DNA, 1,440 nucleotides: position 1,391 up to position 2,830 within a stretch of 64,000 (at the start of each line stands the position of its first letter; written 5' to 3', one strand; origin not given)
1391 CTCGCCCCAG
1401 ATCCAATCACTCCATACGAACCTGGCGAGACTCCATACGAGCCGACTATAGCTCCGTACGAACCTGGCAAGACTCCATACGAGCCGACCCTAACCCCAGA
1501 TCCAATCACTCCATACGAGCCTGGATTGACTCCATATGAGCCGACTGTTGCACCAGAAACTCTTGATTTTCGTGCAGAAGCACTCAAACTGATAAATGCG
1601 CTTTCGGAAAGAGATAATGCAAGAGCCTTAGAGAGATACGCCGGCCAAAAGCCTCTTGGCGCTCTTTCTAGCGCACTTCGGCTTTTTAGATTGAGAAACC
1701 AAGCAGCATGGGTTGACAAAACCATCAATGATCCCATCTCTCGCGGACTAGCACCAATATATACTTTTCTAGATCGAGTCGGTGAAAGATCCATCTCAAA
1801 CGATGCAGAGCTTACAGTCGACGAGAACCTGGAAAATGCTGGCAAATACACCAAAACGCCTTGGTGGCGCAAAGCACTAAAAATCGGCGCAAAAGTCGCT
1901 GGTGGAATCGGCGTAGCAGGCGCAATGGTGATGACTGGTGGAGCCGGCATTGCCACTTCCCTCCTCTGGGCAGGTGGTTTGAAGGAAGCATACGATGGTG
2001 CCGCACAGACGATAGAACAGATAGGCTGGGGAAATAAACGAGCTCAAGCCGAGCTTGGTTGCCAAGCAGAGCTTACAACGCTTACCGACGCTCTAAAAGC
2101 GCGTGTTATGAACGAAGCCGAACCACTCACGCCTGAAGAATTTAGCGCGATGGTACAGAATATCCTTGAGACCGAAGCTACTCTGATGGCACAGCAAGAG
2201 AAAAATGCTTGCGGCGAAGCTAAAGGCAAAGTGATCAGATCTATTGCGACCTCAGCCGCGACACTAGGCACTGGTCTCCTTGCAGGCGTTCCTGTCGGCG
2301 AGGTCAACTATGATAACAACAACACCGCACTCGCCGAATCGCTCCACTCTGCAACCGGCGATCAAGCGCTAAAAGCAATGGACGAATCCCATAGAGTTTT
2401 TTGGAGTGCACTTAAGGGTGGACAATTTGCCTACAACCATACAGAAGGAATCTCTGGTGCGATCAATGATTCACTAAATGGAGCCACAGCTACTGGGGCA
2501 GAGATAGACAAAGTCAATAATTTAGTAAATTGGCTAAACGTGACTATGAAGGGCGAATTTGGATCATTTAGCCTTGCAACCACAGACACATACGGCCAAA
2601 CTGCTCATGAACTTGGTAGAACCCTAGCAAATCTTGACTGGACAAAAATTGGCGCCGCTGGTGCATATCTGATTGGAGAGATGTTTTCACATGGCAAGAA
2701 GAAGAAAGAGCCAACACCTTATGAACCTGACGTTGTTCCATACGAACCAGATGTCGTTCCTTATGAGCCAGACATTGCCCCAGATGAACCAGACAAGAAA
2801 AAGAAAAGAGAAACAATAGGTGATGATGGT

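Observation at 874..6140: Giant TPYEPT-repeat protein with glycine-zipper segment and C-terminal GT-A domain, coupled to a small acidic protein and convergent with a GT2-TPR fusion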

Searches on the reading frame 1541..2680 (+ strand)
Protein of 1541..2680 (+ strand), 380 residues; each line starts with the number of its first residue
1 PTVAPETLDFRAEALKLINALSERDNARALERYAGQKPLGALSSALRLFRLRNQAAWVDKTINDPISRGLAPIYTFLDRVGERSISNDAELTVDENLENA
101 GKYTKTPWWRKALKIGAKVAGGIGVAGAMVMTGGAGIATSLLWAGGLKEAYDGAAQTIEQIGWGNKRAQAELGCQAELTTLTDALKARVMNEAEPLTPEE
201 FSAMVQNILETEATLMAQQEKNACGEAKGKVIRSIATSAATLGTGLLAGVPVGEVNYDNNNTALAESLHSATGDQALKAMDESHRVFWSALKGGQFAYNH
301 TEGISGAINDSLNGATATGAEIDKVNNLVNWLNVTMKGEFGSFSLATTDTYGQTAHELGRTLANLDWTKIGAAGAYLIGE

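Call 33: search_protein_representatives(alignment_id=A2)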
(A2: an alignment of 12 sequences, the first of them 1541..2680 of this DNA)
Query: 12 sequences, 377 profile positions. Proteins with E-value up to 0.001 (for the whole library): 88; up to 1e-10: 63; up to 1e-30: 30. The best 88 are listed.
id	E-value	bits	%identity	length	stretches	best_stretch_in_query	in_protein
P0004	1.9e-181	619.6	-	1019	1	2-376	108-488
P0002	7.8e-180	614.3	-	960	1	2-376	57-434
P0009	5.9e-175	598.2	-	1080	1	2-377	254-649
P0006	1.0e-165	567.9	-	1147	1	2-376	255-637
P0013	3.8e-148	510.0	-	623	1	2-376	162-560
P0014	6.4e-142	489.5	-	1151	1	3-376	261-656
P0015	1.3e-133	462.1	-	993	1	3-376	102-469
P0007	2.6e-113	395.3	-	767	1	114-375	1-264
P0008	2.4e-104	365.9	-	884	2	62-375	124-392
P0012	3.9e-103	361.9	-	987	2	63-376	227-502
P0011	2.0e-95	336.5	-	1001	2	63-376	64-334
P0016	1.2e-89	317.4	-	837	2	63-372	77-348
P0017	1.3e-85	304.2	-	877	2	62-373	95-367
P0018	2.9e-79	283.3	-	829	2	61-372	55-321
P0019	5.9e-79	282.3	-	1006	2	2-308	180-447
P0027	2.2e-59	217.9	-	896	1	3-374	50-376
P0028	4.0e-59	217.0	-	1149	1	3-374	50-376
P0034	1.0e-30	123.5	-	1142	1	63-365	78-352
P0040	1.9e-22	96.3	-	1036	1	75-262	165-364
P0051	4.2e-17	78.7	-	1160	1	3-304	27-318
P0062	1.4e-13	67.1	-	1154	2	99-250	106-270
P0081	1.9e-06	43.7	-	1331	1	61-299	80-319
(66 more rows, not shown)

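Call 44: find_homologous_proteins(query=A2, max_evalue=0.001)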
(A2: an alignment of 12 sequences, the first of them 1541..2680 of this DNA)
Query A2 (12 sequences) (380 aa, profile of the alignment): 1 proteins with E <= 0.001 among 8000 candidates.
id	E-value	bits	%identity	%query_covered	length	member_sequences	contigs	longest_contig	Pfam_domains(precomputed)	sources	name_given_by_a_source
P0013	1.2e-147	510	46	100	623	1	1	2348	-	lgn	-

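Call 48: find_related_loci(query=A2, collection=genome_contigs, flank=8000)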
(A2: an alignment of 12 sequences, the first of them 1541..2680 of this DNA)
Query A2 (380 aa) in genome_contigs; peptide patterns used: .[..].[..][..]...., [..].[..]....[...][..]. (x = any residue, [..] = any of these).
144 stretches matched a pattern; 4 encode a relative of the query (tblastn E <= 1e-3); 4 distinct loci.
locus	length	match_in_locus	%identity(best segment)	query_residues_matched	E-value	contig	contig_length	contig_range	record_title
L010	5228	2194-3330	49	1-380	3e-116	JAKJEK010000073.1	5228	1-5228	MAG: Patescibacteria group bacterium isolate UR.bin185 UR_contig_54529, whole genome shotgun sequence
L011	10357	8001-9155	47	1-380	4e-115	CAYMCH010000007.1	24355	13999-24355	MAG TPA_asm: uncultured Candidatus Saccharibacteria bacterium isolate SRP192927_co2_25 genome assembly, contig: NODE_294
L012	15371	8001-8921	36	1-379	1e-59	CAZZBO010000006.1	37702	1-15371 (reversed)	MAG TPA_asm: uncultured Candidatus Saccharibacteria bacterium isolate binchicken_co27_251 genome assembly, contig: NODE_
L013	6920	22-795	37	1-302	2e-49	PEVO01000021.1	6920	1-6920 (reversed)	MAG: Candidatus Berkelbacteria bacterium CG06_land_8_20_14_3_00_43_10 CG06_land_8_20_14_3.00_150_scaffold_20627_c, whole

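Call 52: predict_structure(alignment_id=A6)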
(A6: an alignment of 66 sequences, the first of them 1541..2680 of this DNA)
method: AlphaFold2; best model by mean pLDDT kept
length: 380 residues; sequences in the alignment: 66
mean_pLDDT: 87.7   pTM: 0.80
mean pLDDT of the five models: 87.7, 86.2, 84.8, 84.7, 83.4
residues with pLDDT >= 90: 235; 70-90: 99; 50-70: 41; < 50: 5
segments of 3 or more residues with pLDDT < 50: none
pLDDT, mean of each block of 10 residues (from residue 1): 75 98 96 81 84 91 87 93 97 98 97 95 94 90 95 97 96 98 98 96 98 98 95 95 95 84 77 81 87 84 53 54 73 78 62 83 92 90
secondary structure, 60 per line:
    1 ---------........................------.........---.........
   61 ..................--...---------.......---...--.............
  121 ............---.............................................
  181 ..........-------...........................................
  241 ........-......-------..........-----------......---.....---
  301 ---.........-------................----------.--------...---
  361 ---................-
elements in order: H10-33 H40-48 H52-78 E81-83 H93-99 E103-105 H108-132 H136-190 H198-248 E250-255 H263-272 E284-289 E293-297 H304-312 H320-335 E355-357 H364-379

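Call 59: search_protein_families(library=pfam, proteins=[L011:4388-6814:-, L012:5983-7455:-, L011:1062-3593:-], max_evalue=0.01)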
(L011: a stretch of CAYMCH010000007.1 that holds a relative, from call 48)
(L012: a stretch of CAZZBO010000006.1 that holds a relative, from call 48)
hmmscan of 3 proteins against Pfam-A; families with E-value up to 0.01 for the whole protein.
L011:4388-6814:- (808 aa): 0 families

L012:5983-7455:- (490 aa): 7 families
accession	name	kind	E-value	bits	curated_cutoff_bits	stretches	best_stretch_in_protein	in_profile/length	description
PF01436.27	NHL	-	6.7e-32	108.4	20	4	336-360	1-26/28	NHL repeat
PF13905.12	Thioredoxin_8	-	3.8e-12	46.8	27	1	26-120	1-93/94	Thioredoxin-like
PF00578.27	AhpC-TSA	-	4.7e-12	46.4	26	1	17-122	16-122/124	AhpC/TSA family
PF08534.16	Redoxin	-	7e-09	36.1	26.6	1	17-130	19-137/148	Redoxin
PF25021.1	TEN_NHL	-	5.2e-07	29.4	27.1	0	329-375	134-178/357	Teneurin NHL domain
PF00085.26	Thioredoxin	-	9.4e-05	22.8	23.5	0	27-63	19-54/103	Thioredoxin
PF13098.12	Thioredoxin_2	-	0.001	19.8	27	1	25-127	4-93/104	Thioredoxin-like domain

L011:1062-3593:- (843 aa): 4 families
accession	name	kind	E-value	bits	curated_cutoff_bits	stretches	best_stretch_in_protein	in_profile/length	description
PF02534.20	T4SS-DNA_transf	-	6.7e-07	29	20.1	1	412-722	35-347/468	Type IV secretory system Conjugative DNA transfer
PF12696.13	TraG-D_C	-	0.00016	22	22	1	680-745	2-70/126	TraM recognition site of TraD and TraG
PF00270.35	DEAD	-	0.00089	19.5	26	0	426-473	15-65/167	DEAD/DEAH box helicase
PF10412.15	TrwB_AAD_bind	-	0.00092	18.6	20.5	1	420-489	10-73/387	Type IV secretion-system coupling protein DNA-binding domain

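Call 65: find_encoding_contigs(protein=P0028, flank=10000, max_places=4)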
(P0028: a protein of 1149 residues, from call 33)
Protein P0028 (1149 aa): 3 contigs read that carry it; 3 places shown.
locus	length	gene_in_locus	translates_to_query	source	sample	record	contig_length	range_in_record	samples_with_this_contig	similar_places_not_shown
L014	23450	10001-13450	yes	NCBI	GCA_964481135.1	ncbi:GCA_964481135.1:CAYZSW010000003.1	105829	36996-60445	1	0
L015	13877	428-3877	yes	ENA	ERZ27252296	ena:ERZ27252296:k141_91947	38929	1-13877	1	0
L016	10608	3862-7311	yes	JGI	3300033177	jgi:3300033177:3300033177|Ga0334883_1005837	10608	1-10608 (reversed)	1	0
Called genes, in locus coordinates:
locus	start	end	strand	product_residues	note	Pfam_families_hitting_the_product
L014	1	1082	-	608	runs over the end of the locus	PF13522:GATase_6, PF13537:GATase_7, PF01380:SIS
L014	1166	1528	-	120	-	PF05635:23S_rRNA_IVP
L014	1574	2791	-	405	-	PF00438:S-AdoMet_synt_N, PF02772:S-AdoMet_synt_M, PF02773:S-AdoMet_synt_C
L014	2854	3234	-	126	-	PF05635:23S_rRNA_IVP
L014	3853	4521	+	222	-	-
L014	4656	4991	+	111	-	PF18908:DUF5663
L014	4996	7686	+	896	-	-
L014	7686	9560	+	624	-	PF00515:TPR_1 (faint), PF07719:TPR_2 (faint), PF13181:TPR_8 (faint), PF13424:TPR_12 (faint), PF13428:TPR_14 (faint), PF00535:Glycos_transf_2, PF10111:Glyco_tranf_2_2 (faint), PF14559:TPR_19 (faint), +1 more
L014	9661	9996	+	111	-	PF18908:DUF5663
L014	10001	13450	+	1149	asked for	-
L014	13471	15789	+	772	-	-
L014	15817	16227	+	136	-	PF18908:DUF5663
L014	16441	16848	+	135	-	-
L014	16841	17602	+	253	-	-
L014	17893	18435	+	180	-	PF12666:PrgI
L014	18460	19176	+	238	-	PF26593:TraC-like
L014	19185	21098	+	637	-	PF11130:TraC_F_IV (faint), PF19044:P-loop_TraG, PF12846:AAA_10 (faint)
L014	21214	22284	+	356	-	PF01464:SLT, PF05257:CHAP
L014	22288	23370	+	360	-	-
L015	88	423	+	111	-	PF18908:DUF5663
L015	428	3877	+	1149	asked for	-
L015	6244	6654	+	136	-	PF18908:DUF5663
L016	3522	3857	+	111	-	PF18908:DUF5663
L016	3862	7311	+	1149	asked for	-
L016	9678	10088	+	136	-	PF18908:DUF5663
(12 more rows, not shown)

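Call 66: find_encoding_contigs(protein=P0027, flank=10000, max_places=4)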
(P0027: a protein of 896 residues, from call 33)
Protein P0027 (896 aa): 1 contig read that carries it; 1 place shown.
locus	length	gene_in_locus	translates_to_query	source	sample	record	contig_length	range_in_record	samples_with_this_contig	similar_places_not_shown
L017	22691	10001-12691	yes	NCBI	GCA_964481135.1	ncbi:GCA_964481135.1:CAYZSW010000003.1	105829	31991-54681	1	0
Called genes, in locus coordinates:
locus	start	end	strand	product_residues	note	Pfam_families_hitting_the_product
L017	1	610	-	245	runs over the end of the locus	PF00483:NTP_transferase, PF01128:IspD (weak), PF12804:NTP_transf_3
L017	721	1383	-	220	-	PF24894:Hexapep_GlmU (faint), PF25084:LbH_EIF2B, PF25087:GMPPB_C, PF00132:Hexapep (weak)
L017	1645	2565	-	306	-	PF01933:CofD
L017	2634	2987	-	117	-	PF05635:23S_rRNA_IVP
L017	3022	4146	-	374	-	PF05222:AlaDh_PNT_N, PF03446:NAD_binding_2 (faint), PF03721:UDPG_MGDP_dh_N (faint), PF01262:AlaDh_PNT_C, PF02826:2-Hacid_dh_C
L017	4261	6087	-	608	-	PF13522:GATase_6, PF13537:GATase_7, PF01380:SIS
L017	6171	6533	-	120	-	PF05635:23S_rRNA_IVP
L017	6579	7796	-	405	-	PF00438:S-AdoMet_synt_N, PF02772:S-AdoMet_synt_M, PF02773:S-AdoMet_synt_C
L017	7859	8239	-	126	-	PF05635:23S_rRNA_IVP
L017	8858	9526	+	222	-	-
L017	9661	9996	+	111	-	PF18908:DUF5663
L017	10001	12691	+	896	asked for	-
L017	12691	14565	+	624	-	PF00515:TPR_1 (faint), PF07719:TPR_2 (faint), PF13181:TPR_8 (faint), PF13424:TPR_12 (faint), PF13428:TPR_14 (faint), PF00535:Glycos_transf_2, PF10111:Glyco_tranf_2_2 (faint), PF14559:TPR_19 (faint), +1 more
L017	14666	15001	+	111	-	PF18908:DUF5663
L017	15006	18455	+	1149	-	-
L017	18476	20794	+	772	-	-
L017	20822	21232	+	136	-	PF18908:DUF5663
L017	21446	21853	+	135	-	-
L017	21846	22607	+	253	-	-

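Call 77: find_related_loci(query=A2, collection=metagenome_contigs, flank=10000)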
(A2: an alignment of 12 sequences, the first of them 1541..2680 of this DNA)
Query A2 (380 aa) in metagenome_contigs; peptide patterns used: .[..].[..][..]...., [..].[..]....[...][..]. (x = any residue, [..] = any of these).
180 stretches matched a pattern; 3 encode a relative of the query (tblastn E <= 1e-3); 3 distinct loci.
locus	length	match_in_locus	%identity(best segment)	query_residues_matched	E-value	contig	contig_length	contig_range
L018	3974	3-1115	49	30-380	5e-107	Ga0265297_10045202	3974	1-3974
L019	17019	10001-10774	37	1-302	2e-49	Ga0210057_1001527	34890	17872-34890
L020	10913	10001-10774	37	1-302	2e-49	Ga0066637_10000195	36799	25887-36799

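Call 79: search_protein_families(library=pfam, proteins=[L019:3369-5363:-, L019:6510-7853:-, L019:7872-9191:-, L019:15193-16911:-, L019:1718-2656:-, L012:2191-3675:+, L012:3699-5381:+, L012:13334-15082:+, L014:13471-15786:+, L014:22288-23367:+], max_evalue=0.001)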
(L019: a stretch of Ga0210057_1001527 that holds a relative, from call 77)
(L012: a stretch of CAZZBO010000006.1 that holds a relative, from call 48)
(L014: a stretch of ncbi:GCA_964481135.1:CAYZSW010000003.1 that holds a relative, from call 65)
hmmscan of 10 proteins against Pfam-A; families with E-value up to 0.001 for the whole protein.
L019:3369-5363:- (665 aa): 0 families

L019:6510-7853:- (448 aa): 0 families

L019:7872-9191:- (440 aa): 0 families

L019:15193-16911:- (573 aa): 5 families
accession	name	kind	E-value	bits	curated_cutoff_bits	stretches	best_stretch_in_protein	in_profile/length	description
PF01807.25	Zn_ribbon_DnaG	-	5.7e-35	119.5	24.9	1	21-113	4-96/98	CHC2 zinc finger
PF08275.17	DNAG_N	-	1.7e-29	102.9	26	1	143-260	1-128/128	DNA primase catalytic core, N-terminal domain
PF13155.12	Toprim_2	-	7.8e-18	65.1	22.1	1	270-355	1-87/88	Toprim-like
PF13662.12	Toprim_4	-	3.8e-14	53.1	25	1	268-342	2-83/85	Toprim domain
PF01751.28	Toprim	-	4.1e-10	40.1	23.1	1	270-334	3-81/96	Toprim domain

L019:1718-2656:- (313 aa): 1 family
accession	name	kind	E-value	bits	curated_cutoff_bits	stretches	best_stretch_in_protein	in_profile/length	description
PF01784.24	DUF34_NIF3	-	1.1e-05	25.7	23.4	0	66-99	33-66/256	Duf34/NIF3 (NGG1p interacting factor 3)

L012:2191-3675:+ (495 aa): 1 family
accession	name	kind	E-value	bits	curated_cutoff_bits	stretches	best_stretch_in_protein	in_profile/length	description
PF01875.22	Memo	-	9.6e-15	54.9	27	1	31-205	25-213/269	Memo-like protein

L012:3699-5381:+ (561 aa): 0 families

L012:13334-15082:+ (583 aa): 2 families
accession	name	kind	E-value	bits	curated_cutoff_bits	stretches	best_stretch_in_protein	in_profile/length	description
PF20990.2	DUF2207_C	-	1.3e-36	127.1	33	1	288-513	3-245/247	Predicted membrane protein (DUF2207) C-terminal domain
PF09972.14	DUF2207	-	8.6e-22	78.6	24.4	1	42-234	2-170/172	Predicted membrane protein (DUF2207) N-terminal domain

L014:13471-15786:+ (772 aa): 0 families

L014:22288-23367:+ (360 aa): 0 families

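Call 80: find_encoding_contigs(protein=P0040, flank=10000, max_places=2)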
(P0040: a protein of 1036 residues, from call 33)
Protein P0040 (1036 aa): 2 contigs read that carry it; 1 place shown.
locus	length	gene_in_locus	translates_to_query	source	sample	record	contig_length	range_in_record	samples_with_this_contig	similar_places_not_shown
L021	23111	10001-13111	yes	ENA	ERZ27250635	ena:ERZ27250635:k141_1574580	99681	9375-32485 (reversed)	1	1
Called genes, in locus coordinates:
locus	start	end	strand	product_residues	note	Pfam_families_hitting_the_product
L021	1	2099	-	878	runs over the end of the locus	PF00561:Abhydrolase_1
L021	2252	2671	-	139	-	PF01797:Y1_Tnp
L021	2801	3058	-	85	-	-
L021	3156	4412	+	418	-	PF00512:HisKA, PF02518:HATPase_c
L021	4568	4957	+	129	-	PF00072:Response_reg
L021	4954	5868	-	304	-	PF00890:FAD_binding_2 (weak), PF01134:GIDA (faint), PF01266:DAO (weak), PF01946:Thi4 (faint), PF07992:Pyr_redox_2, PF13450:NAD_binding_8 (weak), PF13738:Pyr_redox_3, PF00070:Pyr_redox (weak), +3 more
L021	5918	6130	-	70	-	PF12838:Fer4_7 (weak), PF13187:Fer4_9 (faint), PF12797:Fer4_2 (weak), PF12837:Fer4_6 (weak), PF00037:Fer4 (weak), PF13370:Fer4_13, PF13459:Fer4_15, PF12800:Fer4_4 (weak), +1 more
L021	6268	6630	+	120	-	PF00127:Copper-bind (faint)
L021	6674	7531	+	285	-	PF00480:ROK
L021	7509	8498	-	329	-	PF00150:Cellulase (weak), PF02449:Glyco_hydro_42 (faint)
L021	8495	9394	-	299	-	PF00892:EamA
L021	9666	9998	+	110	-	PF18908:DUF5663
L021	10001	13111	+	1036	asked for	-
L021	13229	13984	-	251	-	PF01145:Band_7, PF13421:Band_7_1 (faint)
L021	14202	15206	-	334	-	PF00389:2-Hacid_dh, PF02826:2-Hacid_dh_C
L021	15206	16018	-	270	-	PF02585:PIG-L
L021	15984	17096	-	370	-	PF13439:Glyco_transf_4, PF13477:Glyco_trans_4_2 (weak), PF13579:Glyco_trans_4_4, PF20706:GT4-conflict, PF00534:Glycos_transf_1, PF13692:Glyco_trans_1_4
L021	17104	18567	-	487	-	PF00749:tRNA-synt_1c, PF19269:Anticodon_2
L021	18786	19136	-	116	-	PF08378:NERD (faint), PF02021:UPF0102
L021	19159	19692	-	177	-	PF01245:Ribosomal_L19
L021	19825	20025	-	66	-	-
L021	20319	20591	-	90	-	PF01016:Ribosomal_L27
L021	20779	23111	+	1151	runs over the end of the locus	PF02811:PHP, PF07733:DNA_pol3_alpha, PF17657:DNA_pol3_finger, PF14579:HHH_6, PF01336:tRNA_anti-codon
